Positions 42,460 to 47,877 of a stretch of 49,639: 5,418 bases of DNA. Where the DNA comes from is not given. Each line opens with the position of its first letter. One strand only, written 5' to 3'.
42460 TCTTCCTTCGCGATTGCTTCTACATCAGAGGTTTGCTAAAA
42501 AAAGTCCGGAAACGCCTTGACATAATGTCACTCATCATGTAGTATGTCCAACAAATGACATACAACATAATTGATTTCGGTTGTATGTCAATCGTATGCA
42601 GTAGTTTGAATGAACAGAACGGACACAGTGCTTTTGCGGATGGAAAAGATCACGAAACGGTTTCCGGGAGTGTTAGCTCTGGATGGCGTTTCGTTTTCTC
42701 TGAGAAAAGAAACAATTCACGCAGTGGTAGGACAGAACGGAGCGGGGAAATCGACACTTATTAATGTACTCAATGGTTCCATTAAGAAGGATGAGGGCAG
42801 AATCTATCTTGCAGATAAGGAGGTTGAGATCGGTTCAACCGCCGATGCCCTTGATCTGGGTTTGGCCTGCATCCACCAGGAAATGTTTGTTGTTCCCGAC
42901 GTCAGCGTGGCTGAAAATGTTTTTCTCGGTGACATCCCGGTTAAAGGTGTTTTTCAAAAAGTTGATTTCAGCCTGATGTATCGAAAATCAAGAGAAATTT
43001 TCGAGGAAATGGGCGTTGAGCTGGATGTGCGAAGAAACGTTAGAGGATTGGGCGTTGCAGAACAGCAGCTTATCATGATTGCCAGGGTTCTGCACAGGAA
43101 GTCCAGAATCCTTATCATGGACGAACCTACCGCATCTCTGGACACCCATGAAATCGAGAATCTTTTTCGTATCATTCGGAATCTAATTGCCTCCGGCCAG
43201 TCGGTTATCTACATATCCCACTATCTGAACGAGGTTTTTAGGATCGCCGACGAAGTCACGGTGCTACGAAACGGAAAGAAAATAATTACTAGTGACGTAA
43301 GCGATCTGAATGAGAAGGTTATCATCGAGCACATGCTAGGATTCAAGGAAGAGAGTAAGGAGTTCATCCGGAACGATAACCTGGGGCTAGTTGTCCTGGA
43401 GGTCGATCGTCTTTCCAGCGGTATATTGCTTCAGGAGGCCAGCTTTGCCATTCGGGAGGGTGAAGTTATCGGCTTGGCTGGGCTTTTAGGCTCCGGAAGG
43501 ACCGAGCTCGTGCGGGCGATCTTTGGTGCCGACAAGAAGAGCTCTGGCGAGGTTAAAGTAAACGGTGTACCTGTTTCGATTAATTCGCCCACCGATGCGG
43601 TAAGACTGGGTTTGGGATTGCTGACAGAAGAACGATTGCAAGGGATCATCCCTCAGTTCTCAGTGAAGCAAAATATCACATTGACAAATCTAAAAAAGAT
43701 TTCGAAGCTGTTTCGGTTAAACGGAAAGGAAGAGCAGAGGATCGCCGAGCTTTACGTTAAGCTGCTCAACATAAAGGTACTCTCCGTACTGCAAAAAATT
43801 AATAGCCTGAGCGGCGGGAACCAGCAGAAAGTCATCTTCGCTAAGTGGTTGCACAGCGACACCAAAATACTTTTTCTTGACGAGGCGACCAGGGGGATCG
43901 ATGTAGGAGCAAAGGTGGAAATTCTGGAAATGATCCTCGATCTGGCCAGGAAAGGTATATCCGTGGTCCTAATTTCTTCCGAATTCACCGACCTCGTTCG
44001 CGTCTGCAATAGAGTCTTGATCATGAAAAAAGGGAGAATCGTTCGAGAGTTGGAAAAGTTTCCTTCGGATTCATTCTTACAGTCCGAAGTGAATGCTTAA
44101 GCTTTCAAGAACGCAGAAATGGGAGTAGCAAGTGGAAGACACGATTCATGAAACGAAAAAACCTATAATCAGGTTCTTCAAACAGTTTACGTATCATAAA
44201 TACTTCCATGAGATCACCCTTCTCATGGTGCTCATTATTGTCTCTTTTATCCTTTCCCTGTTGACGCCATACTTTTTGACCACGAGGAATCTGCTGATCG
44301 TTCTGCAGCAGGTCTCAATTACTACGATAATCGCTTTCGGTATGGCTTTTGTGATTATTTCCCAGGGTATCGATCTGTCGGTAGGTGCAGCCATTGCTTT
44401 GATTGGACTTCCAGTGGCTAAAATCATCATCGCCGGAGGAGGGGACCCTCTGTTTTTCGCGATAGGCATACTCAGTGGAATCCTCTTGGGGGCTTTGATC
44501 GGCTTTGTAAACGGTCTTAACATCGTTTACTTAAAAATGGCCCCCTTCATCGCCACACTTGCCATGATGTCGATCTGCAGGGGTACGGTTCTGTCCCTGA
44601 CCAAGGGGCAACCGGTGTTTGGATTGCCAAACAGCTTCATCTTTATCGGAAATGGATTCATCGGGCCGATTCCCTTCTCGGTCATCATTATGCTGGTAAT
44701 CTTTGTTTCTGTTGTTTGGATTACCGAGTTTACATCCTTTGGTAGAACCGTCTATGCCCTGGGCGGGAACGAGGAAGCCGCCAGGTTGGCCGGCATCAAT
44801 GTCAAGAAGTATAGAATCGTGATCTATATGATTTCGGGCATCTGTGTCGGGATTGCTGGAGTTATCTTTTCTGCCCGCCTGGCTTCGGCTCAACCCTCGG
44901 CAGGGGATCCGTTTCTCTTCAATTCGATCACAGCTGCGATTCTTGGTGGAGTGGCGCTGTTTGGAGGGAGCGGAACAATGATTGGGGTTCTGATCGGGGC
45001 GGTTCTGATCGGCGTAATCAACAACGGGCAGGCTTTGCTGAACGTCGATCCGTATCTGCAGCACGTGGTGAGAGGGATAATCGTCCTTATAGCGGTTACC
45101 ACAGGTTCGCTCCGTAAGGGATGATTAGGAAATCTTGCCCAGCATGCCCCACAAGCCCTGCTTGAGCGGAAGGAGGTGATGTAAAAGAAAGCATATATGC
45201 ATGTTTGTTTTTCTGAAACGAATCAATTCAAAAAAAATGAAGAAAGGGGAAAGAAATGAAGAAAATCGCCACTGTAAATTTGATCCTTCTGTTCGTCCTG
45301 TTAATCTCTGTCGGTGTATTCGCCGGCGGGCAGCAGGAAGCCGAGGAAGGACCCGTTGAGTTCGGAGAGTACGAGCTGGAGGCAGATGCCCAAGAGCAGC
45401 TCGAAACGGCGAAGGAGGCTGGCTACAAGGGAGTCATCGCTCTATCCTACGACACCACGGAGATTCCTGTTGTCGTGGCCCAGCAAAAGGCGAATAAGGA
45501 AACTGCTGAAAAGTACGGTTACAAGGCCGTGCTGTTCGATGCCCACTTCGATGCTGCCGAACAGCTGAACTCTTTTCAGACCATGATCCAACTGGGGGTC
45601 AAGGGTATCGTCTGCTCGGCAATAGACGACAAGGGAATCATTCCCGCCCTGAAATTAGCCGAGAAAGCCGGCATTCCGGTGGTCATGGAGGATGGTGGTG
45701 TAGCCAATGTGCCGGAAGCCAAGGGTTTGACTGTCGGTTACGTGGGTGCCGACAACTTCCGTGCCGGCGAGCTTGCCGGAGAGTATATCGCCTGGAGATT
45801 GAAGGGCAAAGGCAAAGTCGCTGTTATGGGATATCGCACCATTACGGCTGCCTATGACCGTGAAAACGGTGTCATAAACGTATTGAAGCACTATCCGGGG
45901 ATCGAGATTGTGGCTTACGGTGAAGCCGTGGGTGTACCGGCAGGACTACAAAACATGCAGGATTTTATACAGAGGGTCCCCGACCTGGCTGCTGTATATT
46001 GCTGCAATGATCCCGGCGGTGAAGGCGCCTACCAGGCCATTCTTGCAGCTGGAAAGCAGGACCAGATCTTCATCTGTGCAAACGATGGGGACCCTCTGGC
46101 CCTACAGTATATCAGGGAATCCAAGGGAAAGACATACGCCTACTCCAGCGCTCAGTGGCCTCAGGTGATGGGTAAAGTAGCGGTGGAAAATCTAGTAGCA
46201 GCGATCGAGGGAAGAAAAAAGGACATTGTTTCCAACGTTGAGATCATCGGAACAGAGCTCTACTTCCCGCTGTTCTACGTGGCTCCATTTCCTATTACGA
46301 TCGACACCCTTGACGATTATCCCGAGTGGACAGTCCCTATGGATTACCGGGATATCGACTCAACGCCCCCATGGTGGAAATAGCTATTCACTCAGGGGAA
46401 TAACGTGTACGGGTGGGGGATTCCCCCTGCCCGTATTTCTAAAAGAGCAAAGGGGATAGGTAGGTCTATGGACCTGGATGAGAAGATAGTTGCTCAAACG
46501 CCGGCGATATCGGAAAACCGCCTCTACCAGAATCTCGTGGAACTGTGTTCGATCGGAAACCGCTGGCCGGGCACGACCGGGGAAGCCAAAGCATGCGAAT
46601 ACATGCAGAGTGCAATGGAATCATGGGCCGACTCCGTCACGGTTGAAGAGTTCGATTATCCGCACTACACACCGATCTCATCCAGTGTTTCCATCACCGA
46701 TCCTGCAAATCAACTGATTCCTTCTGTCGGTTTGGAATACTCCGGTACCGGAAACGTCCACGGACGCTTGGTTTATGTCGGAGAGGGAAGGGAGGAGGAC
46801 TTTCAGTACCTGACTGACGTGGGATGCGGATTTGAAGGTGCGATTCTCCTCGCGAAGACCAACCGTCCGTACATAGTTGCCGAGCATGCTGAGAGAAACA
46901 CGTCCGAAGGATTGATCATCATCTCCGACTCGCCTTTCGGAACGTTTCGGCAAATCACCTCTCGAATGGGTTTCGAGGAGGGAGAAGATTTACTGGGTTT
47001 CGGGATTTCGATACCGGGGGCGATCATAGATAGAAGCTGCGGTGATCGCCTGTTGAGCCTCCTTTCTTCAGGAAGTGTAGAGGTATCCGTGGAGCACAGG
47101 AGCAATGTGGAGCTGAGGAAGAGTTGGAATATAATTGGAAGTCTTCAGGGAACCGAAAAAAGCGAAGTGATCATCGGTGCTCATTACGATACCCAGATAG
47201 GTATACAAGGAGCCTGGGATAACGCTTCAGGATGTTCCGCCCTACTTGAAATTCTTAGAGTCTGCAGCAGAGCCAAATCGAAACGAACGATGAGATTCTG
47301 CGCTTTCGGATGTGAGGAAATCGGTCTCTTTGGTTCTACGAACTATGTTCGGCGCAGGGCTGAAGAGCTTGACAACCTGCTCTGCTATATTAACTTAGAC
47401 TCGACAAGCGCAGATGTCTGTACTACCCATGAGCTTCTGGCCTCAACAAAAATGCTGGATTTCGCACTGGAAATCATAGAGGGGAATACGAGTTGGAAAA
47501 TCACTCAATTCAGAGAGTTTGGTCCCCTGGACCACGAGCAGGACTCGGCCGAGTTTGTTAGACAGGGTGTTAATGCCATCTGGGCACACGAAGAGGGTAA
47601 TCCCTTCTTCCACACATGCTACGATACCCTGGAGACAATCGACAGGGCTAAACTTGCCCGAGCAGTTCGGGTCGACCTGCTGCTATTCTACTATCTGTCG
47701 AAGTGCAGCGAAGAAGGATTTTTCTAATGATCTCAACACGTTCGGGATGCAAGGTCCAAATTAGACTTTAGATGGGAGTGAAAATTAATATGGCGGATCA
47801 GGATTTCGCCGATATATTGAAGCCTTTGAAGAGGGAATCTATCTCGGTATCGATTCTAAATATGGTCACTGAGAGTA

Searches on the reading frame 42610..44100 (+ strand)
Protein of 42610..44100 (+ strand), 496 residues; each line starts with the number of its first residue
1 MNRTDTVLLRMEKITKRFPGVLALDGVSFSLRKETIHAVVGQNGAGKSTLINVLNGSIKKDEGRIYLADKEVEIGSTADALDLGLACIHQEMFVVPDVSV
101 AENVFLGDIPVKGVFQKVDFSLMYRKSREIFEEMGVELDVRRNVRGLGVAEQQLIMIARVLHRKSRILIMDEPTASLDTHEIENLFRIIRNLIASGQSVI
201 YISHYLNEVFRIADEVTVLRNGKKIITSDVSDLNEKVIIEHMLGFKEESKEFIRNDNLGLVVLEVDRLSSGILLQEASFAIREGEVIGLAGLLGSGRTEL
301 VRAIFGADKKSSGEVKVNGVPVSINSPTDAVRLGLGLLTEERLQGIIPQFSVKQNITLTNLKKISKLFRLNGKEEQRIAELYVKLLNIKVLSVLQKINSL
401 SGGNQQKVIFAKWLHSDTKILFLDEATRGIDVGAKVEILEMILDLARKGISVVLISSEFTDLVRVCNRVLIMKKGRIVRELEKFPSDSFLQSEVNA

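Call 28: search_protein_families(library=pfam, proteins=[window:42610-44100:+], max_evalue=0.00001)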
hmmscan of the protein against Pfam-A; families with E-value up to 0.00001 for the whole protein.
window:42610-44100:+ (496 aa): 3 families
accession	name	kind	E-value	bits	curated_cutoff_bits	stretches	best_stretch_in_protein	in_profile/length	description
PF00005.33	ABC_tran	-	9e-48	162.8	25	2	24-175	1-137/137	ABC transporter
PF13304.12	AAA_21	-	4.3e-09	37.3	27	0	36-54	1-19/304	AAA domain, putative AbiEii toxin, Type IV TA system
PF02463.25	SMC_N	-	6e-07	29.5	40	0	161-218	155-210/220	RecF/RecN/SMC N terminal domain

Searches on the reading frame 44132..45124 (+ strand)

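Call 28: search_protein_families(library=pfam, proteins=[window:44132-45124:+], max_evalue=0.00001)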
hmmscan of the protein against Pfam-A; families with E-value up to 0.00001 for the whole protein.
window:44132-45124:+ (330 aa): 1 family
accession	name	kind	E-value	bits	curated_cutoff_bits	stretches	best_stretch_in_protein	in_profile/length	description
PF02653.21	BPD_transp_2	-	2.3e-44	152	26.8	1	54-321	2-268/269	Branched-chain amino acid transport system / permease component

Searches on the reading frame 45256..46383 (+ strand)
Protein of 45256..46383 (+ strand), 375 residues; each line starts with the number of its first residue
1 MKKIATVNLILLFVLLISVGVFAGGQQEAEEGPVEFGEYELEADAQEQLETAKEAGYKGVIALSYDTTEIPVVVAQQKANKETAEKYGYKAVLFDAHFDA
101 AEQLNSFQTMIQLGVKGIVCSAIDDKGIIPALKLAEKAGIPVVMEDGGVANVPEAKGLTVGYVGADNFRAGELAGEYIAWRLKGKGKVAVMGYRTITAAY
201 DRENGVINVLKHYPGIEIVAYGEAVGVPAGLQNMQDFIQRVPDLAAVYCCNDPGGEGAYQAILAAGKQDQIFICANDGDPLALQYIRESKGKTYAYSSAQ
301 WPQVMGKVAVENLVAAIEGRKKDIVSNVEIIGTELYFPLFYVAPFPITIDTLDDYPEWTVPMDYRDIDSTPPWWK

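Call 28: search_protein_families(library=pfam, proteins=[window:45256-46383:+], max_evalue=0.00001)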
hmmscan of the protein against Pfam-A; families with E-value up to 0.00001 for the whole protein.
window:45256-46383:+ (375 aa): 2 families
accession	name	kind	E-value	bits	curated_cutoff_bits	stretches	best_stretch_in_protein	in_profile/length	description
PF13407.12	Peripla_BP_4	-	1.3e-50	172.8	35.1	1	61-321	1-258/258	Periplasmic binding protein domain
PF00532.27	Peripla_BP_1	-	1.4e-11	44.8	22.2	1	70-268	13-207/281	Periplasmic binding proteins and sugar binding domain of LacI family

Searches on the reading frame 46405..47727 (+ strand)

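Call 28: search_protein_families(library=pfam, proteins=[window:46405-47727:+], max_evalue=0.00001)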
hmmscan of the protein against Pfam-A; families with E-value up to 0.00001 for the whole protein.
window:46405-47727:+ (440 aa): 1 family
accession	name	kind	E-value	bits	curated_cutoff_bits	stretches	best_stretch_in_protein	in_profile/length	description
PF04389.22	Peptidase_M28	-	8.7e-31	107.6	21.3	1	242-423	1-188/193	Peptidase family M28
